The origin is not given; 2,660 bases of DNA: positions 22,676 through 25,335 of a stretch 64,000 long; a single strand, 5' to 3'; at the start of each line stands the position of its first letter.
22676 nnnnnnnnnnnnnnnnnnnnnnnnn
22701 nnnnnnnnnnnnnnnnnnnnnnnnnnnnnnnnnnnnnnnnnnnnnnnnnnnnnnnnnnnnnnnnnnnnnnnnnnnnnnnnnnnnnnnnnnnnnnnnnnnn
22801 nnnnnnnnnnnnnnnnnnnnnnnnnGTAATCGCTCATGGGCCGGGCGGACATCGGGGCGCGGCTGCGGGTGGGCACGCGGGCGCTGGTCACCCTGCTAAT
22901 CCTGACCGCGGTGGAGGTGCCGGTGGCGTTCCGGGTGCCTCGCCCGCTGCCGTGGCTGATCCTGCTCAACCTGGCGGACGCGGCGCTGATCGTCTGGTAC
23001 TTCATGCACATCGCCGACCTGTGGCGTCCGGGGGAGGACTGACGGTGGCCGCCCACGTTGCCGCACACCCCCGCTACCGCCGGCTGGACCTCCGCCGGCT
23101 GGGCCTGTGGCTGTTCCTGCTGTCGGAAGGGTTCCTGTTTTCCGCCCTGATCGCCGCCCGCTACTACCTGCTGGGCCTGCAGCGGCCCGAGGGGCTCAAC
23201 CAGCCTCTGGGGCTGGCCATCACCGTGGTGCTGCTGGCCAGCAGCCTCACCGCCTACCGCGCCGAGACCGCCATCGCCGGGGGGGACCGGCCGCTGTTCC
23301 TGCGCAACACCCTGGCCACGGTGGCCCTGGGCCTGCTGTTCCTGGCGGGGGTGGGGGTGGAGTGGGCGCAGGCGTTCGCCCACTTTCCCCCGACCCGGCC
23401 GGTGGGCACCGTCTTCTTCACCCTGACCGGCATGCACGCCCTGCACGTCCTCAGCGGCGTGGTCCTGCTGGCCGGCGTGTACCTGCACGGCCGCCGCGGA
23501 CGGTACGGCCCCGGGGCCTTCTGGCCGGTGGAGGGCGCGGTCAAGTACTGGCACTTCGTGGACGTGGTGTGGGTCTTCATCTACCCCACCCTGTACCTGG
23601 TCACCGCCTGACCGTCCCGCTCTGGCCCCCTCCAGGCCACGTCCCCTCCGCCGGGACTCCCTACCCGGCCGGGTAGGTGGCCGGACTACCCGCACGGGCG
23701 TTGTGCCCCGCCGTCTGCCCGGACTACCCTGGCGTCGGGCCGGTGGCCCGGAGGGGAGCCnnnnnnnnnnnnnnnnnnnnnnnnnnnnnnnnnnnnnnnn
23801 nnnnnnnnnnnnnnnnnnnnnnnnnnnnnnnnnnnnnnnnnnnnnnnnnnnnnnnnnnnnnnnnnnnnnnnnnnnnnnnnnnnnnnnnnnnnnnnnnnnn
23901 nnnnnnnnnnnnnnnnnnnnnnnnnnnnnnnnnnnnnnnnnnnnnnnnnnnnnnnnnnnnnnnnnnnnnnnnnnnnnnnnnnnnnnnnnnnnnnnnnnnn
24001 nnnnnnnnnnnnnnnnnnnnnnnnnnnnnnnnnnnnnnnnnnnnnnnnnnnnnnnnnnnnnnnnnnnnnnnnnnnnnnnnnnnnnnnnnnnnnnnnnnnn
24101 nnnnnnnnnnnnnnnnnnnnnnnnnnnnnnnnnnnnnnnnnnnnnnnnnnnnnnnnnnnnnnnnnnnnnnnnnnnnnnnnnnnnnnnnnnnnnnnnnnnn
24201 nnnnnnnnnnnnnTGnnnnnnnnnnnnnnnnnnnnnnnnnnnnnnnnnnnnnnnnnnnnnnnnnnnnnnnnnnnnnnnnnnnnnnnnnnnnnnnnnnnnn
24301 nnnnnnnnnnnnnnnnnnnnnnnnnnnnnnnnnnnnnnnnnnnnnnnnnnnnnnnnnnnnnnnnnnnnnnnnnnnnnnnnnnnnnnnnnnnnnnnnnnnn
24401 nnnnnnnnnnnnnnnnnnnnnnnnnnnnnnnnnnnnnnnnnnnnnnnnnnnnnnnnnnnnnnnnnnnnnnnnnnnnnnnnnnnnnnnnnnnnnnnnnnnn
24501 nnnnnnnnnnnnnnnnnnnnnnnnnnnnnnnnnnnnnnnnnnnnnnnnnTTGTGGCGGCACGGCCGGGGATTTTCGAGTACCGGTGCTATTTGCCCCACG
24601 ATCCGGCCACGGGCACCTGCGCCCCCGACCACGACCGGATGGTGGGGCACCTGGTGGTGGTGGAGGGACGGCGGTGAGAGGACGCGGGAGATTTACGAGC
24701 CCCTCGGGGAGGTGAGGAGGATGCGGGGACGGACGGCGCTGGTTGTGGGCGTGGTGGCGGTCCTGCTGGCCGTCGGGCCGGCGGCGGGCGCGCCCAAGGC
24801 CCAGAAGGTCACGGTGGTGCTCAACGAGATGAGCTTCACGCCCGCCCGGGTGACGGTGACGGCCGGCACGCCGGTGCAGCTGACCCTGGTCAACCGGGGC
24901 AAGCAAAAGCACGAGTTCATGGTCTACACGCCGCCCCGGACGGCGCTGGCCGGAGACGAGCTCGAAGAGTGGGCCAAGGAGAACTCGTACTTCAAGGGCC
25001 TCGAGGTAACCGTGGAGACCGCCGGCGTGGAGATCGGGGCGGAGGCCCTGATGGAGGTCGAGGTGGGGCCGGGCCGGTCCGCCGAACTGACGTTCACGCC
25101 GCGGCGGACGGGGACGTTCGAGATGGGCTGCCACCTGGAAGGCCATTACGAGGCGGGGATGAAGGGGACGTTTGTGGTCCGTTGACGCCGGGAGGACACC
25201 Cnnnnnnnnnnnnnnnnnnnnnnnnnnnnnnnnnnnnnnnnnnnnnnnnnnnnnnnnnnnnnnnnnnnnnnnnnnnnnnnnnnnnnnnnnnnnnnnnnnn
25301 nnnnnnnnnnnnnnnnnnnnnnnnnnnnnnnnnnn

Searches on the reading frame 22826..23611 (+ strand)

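Call 52: search_protein_families(library=ncbifam, proteins=[window:22826-23611:+], max_evalue=0.00001)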
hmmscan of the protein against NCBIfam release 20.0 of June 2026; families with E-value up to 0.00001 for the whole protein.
window:22826-23611:+ (261 aa): 4 families
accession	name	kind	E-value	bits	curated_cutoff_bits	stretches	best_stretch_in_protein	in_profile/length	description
NF050119.1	aa3_CtaE_Actin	exception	2e-20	73.8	190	1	84-259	5-189/190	aa3-type cytochrome oxidase subunit III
TIGR02897.1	QoxC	equivalog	2.3e-16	60.5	239.9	1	88-259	8-187/190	cytochrome aa3 quinol oxidase subunit III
TIGR02842.1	CyoC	equivalog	3.5e-16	60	223.75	1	92-260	3-178/180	cytochrome o ubiquinol oxidase subunit III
NF007944.0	PRK10663.1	equivalog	6.6e-13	48.9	340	1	77-261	12-203/204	cytochrome o ubiquinol oxidase subunit III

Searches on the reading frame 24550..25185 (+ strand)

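Call 6: search_protein_families(library=pfam, proteins=[window:24550-25185:+], max_evalue=0.1)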
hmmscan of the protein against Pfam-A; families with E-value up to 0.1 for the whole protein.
window:24550-25185:+ (211 aa): 6 families
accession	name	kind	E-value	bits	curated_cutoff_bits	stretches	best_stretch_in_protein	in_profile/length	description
PF13473.12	Cupredoxin_1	-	3e-14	53.3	27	1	68-126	4-62/104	Cupredoxin-like domain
PF00127.26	Copper-bind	-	4.7e-06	27.4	21.2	1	86-210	4-98/99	Copper binding proteins, plastocyanin/azurin family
PF07731.20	Cu-oxidase_2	-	6.3e-05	23.2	20.4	1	170-211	93-134/137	Multicopper oxidase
PF07732.21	Cu-oxidase_3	-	0.025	15.1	21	0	163-211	66-115/119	Multicopper oxidase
PF05506.17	PLipase_C_C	-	0.033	15.5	24.4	0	107-139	12-51/80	Bacterial phospholipase C, C-terminal domain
PF06525.17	SoxE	-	0.047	13.6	21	0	172-209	100-137/149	Sulfocyanin (SoxE) domain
